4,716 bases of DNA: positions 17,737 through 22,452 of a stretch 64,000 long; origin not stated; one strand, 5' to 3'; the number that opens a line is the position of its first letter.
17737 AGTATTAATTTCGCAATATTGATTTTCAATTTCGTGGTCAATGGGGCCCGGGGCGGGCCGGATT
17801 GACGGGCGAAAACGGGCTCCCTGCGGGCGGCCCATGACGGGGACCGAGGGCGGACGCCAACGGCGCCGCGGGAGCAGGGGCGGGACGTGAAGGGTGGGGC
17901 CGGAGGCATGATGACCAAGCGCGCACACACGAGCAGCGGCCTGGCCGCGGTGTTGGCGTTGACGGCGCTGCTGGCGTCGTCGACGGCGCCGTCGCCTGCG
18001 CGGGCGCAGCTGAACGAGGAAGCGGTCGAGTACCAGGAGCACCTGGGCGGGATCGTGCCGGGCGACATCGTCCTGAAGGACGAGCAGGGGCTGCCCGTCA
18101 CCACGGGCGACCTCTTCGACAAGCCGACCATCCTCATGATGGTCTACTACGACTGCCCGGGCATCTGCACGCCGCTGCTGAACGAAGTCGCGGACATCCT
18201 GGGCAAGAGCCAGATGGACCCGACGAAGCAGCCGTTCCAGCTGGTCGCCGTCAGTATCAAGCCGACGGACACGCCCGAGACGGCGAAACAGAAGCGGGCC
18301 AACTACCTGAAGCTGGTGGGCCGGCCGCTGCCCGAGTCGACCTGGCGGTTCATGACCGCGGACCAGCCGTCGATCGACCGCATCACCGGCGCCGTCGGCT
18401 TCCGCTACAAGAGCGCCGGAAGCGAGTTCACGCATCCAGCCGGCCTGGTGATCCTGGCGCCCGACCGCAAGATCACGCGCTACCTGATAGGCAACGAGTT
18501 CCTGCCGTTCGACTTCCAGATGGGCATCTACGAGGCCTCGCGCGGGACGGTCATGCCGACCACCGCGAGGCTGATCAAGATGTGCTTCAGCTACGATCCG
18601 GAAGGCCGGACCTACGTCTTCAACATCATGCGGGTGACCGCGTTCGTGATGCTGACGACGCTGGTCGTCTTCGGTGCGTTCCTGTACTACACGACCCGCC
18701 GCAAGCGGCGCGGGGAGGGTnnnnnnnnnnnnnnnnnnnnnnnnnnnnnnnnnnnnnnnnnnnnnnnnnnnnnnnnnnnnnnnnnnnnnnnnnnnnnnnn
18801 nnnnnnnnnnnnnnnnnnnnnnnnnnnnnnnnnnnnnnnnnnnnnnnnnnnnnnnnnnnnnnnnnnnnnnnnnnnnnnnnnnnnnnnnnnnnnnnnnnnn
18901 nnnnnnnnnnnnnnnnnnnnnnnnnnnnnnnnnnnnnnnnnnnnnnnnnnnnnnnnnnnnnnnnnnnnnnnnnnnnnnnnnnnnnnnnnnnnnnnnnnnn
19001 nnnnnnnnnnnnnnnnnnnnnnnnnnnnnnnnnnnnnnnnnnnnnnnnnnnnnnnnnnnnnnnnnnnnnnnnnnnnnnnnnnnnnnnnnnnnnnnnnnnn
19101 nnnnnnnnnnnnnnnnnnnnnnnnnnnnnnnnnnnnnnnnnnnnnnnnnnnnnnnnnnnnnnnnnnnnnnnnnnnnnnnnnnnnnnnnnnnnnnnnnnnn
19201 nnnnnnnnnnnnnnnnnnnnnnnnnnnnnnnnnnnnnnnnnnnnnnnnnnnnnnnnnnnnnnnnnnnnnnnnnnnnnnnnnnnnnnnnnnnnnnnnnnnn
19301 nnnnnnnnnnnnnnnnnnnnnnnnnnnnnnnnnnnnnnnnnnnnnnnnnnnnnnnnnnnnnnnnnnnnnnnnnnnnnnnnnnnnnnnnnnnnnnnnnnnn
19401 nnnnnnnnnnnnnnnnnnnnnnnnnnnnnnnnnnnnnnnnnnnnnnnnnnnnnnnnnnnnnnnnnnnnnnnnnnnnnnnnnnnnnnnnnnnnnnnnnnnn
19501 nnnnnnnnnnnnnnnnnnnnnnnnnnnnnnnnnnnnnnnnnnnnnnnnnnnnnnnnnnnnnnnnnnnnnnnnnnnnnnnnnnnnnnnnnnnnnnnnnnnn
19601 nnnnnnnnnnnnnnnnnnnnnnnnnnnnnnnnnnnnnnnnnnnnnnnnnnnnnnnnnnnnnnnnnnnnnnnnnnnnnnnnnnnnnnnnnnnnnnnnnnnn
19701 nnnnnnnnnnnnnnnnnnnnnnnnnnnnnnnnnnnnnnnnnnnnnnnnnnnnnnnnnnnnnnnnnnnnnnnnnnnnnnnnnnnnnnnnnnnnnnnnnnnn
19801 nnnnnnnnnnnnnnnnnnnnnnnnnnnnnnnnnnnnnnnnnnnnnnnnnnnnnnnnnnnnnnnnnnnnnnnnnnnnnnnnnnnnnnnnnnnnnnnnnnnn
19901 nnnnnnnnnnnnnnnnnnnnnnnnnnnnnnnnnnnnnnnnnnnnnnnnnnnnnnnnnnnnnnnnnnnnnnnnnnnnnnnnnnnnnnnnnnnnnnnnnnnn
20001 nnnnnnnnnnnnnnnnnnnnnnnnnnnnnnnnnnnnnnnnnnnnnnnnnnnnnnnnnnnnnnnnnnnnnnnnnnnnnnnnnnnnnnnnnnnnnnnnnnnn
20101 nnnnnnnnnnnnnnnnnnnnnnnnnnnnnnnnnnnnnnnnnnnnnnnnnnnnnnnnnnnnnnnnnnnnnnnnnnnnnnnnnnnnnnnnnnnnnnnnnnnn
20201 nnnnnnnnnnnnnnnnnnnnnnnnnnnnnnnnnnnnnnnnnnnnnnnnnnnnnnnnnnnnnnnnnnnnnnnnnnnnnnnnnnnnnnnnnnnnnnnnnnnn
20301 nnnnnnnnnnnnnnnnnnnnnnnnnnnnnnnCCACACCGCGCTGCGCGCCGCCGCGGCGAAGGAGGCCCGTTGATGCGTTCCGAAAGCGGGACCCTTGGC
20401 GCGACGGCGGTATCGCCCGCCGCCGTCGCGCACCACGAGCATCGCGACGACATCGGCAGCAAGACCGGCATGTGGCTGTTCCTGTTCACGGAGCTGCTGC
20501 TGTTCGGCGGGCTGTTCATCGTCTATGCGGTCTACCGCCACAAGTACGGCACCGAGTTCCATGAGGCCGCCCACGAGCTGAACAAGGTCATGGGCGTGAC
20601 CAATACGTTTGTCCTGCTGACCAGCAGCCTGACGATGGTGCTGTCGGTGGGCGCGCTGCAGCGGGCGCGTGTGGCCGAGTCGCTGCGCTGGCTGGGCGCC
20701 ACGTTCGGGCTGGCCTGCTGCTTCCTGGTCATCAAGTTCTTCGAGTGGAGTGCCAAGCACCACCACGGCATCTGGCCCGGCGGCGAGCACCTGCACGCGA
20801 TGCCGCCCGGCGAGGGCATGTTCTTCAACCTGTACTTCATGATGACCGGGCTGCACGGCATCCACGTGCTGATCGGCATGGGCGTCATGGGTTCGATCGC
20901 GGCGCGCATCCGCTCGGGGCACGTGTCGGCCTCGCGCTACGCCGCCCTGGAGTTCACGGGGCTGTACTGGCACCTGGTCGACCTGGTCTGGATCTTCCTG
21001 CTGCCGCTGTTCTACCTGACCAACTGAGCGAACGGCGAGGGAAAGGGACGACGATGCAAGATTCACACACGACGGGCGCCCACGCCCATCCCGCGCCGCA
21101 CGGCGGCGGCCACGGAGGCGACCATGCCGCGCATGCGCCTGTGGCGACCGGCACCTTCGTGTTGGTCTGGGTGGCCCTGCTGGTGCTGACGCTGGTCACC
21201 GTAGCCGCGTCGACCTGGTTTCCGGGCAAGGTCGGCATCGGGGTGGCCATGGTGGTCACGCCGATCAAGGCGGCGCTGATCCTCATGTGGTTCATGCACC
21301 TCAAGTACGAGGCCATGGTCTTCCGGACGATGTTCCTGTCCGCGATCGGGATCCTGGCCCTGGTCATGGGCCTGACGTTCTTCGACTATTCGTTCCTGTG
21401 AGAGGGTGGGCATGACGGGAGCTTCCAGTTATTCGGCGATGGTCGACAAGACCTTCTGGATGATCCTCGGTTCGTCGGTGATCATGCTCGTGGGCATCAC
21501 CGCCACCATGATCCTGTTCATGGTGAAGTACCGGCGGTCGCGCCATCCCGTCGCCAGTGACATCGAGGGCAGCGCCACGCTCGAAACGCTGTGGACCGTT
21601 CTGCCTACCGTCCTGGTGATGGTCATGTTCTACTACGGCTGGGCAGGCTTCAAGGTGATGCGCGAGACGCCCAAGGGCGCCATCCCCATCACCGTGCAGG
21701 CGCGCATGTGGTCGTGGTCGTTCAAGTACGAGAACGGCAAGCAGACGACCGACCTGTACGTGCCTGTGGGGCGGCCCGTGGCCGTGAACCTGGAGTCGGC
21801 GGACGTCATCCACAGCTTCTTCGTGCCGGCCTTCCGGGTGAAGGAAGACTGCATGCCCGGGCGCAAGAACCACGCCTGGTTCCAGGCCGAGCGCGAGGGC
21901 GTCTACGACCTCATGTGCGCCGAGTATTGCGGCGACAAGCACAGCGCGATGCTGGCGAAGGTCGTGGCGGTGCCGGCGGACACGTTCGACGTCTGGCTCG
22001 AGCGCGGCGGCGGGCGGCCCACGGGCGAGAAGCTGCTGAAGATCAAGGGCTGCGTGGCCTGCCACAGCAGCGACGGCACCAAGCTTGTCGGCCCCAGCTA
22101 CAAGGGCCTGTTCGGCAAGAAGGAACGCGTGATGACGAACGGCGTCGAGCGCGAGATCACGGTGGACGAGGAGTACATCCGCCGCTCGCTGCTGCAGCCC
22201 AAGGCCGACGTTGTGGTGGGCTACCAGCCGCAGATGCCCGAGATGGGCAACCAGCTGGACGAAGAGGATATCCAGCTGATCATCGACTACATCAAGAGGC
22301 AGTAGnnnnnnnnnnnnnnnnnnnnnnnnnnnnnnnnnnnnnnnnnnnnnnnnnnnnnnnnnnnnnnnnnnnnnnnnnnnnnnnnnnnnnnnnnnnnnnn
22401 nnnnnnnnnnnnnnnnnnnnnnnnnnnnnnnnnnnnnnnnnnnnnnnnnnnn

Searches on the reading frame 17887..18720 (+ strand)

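Call 47: search_protein_families(library=pfam, proteins=[window:17887-18720:+], max_evalue=0.0001)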
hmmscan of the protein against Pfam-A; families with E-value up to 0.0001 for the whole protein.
window:17887-18720:+ (278 aa): 1 family
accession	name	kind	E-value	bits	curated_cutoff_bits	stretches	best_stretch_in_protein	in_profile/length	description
PF02630.20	SCO1-SenC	-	2.3e-08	34.5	22.8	1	63-138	6-80/134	SCO1/SenC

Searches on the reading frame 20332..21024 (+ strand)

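Call 47: search_protein_families(library=pfam, proteins=[window:20332-21024:+], max_evalue=0.0001)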
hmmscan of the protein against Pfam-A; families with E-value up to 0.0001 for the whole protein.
window:20332-21024:+ (231 aa): 1 family
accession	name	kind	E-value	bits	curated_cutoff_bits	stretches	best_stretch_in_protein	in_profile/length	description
PF00510.24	COX3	-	1e-16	62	23.8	1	33-228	66-254/258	Cytochrome c oxidase subunit III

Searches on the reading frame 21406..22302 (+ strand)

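Call 47: search_protein_families(library=pfam, proteins=[window:21406-22302:+], max_evalue=0.0001)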
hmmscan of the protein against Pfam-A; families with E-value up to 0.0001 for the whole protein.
window:21406-22302:+ (299 aa): 4 families
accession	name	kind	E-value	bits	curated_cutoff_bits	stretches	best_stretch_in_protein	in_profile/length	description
PF00116.26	COX2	-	2.4e-18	66.6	22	1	117-185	48-116/120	Cytochrome C oxidase subunit II, periplasmic domain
PF02790.20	COX2_TM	-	4e-07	30.5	22.8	1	12-74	18-81/88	Cytochrome C oxidase subunit II, transmembrane domain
PF00034.26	Cytochrom_C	-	9.1e-06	27.4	21.3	1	207-297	4-87/90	Cytochrome c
PF13442.11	Cytochrome_CBB3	-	3.4e-05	24.5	27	0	207-296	6-68/68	Cytochrome C oxidase, cbb3-type, subunit III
